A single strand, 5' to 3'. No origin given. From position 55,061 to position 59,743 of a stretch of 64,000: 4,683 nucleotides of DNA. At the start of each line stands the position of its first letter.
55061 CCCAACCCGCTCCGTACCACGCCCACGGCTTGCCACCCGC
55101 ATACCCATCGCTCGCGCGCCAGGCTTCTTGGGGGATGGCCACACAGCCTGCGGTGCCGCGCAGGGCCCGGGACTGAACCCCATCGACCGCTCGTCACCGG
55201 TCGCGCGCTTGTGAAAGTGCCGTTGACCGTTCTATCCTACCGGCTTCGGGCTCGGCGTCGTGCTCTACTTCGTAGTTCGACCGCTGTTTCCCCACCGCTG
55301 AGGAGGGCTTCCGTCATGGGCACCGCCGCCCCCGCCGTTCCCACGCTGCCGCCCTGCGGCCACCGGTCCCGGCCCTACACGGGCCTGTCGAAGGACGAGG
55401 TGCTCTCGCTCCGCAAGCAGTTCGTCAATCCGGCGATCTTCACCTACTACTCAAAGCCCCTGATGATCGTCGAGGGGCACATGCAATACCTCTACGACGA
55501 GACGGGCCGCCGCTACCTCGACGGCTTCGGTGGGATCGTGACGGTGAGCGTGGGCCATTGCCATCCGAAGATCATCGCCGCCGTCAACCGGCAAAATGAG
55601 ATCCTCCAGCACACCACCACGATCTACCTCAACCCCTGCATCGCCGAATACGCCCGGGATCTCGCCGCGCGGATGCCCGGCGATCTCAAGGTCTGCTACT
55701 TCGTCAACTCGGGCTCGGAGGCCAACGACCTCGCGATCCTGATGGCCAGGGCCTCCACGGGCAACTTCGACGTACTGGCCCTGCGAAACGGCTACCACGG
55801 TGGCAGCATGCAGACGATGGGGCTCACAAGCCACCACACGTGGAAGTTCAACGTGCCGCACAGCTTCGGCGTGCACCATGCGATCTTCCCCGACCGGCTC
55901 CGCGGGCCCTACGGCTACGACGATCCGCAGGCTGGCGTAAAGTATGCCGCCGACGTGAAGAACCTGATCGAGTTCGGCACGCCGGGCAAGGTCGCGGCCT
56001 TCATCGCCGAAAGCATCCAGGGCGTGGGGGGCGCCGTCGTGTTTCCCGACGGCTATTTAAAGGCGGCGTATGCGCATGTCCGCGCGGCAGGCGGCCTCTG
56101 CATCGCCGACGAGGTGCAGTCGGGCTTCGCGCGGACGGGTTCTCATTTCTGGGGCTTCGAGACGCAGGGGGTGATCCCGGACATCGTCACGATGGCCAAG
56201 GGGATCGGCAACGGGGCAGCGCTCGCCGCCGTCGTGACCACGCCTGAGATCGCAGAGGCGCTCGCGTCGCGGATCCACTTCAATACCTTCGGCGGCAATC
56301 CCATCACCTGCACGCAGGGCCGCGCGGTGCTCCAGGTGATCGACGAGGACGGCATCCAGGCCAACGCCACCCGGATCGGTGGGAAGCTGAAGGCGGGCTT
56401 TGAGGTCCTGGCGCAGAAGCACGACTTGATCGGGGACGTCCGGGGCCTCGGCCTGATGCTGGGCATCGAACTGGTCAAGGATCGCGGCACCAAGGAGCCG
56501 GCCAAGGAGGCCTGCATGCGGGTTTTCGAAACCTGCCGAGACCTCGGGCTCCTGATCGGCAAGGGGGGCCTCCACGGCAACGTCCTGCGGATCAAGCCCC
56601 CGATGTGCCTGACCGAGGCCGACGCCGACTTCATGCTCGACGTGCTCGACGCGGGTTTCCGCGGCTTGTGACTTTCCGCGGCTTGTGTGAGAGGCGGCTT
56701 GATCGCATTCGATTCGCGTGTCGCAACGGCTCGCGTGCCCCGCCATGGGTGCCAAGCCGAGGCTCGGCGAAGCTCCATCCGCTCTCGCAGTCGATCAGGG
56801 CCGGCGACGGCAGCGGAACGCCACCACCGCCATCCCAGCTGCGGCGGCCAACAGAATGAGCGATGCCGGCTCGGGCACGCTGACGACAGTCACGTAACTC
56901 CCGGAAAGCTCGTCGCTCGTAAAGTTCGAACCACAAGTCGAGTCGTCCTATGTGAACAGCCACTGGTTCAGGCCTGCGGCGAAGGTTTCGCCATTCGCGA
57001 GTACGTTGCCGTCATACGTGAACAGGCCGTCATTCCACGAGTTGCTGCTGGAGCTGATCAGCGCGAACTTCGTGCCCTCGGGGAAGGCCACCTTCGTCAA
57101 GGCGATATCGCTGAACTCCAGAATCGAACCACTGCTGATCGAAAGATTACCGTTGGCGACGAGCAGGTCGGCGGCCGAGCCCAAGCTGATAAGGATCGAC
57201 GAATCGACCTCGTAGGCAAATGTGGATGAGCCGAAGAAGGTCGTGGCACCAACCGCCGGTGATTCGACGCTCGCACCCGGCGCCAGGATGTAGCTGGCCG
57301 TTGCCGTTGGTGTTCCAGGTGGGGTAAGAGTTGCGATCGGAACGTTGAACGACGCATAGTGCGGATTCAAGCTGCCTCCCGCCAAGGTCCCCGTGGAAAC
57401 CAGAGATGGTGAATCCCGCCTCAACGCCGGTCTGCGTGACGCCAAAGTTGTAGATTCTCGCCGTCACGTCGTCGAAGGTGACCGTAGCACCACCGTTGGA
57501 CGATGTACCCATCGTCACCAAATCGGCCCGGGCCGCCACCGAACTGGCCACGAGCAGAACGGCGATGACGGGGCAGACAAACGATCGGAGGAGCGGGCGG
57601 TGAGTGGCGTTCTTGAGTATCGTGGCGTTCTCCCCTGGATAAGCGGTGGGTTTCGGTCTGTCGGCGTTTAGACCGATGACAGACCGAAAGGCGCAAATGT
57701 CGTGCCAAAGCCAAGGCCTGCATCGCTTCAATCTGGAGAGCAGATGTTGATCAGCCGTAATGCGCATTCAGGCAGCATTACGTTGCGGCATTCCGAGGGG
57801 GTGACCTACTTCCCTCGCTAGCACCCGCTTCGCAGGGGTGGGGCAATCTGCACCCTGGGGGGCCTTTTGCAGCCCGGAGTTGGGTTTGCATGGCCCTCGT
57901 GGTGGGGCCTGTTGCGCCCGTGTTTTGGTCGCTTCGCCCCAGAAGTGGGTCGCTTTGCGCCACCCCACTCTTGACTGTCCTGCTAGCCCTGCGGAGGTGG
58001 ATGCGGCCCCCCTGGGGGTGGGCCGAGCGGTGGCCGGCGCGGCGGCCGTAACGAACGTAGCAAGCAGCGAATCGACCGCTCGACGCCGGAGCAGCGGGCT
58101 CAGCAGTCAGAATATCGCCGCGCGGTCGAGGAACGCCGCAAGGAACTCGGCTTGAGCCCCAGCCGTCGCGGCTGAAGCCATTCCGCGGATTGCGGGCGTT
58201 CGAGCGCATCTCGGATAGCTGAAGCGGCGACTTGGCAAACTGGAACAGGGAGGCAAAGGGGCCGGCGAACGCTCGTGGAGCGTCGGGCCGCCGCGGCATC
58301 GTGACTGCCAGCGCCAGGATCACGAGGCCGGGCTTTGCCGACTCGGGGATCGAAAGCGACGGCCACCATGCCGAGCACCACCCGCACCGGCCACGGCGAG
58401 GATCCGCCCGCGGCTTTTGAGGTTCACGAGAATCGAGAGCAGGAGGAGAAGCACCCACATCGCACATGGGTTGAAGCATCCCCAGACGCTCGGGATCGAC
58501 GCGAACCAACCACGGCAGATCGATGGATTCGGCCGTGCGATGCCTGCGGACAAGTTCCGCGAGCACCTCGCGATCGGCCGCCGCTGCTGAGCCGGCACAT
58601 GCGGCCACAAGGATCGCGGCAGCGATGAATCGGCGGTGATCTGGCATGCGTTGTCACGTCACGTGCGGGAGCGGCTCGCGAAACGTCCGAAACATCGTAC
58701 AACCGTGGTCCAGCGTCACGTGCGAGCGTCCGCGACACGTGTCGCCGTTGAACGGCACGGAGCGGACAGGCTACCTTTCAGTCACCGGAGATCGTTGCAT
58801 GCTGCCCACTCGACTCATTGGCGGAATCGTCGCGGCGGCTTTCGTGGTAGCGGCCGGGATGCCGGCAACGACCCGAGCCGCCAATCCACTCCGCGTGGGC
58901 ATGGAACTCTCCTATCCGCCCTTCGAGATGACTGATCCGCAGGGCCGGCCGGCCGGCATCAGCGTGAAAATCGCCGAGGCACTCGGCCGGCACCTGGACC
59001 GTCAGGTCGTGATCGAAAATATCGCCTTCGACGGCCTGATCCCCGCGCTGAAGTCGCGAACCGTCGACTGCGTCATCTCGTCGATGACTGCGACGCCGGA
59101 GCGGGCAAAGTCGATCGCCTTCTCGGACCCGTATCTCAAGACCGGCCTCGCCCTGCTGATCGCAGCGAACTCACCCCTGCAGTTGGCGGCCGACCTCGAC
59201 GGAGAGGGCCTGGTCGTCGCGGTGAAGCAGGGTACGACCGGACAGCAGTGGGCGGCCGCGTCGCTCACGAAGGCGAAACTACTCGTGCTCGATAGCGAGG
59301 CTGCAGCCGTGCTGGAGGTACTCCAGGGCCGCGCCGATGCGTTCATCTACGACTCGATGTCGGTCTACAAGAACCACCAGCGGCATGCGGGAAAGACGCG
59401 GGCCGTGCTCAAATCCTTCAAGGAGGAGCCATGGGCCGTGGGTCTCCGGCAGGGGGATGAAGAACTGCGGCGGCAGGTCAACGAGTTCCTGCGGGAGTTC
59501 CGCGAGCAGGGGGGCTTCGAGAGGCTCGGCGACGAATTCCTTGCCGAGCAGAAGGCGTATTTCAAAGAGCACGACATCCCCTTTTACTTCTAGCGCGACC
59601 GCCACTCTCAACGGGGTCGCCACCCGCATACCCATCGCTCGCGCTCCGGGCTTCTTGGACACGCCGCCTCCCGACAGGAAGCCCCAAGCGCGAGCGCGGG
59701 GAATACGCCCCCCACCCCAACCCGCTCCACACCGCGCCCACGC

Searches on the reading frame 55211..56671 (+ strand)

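Call 68: search_protein_families(library=pfam, proteins=[window:55211-56671:+], max_evalue=0.00001)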
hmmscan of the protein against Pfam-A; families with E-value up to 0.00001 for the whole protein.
window:55211-56671:+ (486 aa): 1 family
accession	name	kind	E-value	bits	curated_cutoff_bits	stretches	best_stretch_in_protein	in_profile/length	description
PF00202.27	Aminotran_3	-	5e-84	282.8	30.5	1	83-479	10-399/403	Aminotransferase class-III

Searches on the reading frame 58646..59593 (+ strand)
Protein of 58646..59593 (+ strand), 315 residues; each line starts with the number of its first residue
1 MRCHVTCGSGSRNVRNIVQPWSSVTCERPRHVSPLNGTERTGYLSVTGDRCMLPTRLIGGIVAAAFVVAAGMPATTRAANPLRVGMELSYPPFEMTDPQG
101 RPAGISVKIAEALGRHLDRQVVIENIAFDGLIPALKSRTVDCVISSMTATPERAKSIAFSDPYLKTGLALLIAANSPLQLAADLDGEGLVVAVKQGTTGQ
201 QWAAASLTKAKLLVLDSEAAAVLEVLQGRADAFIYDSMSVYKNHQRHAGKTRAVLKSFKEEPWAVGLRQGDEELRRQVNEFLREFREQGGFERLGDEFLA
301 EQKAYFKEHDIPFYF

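Call 68: search_protein_families(library=pfam, proteins=[window:58646-59593:+], max_evalue=0.00001)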
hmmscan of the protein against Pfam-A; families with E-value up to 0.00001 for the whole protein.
window:58646-59593:+ (315 aa): 2 families
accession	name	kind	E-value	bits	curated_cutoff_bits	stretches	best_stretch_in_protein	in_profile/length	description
PF00497.25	SBP_bac_3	-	2.6e-33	115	26.4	1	82-299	1-130/132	Bacterial extracellular solute-binding proteins, family 3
PF10613.14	Lig_chan-Glu_bd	-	5.8e-07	30.1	30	1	126-174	65-113/115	Ligated ion channel L-glutamate- and glycine-binding site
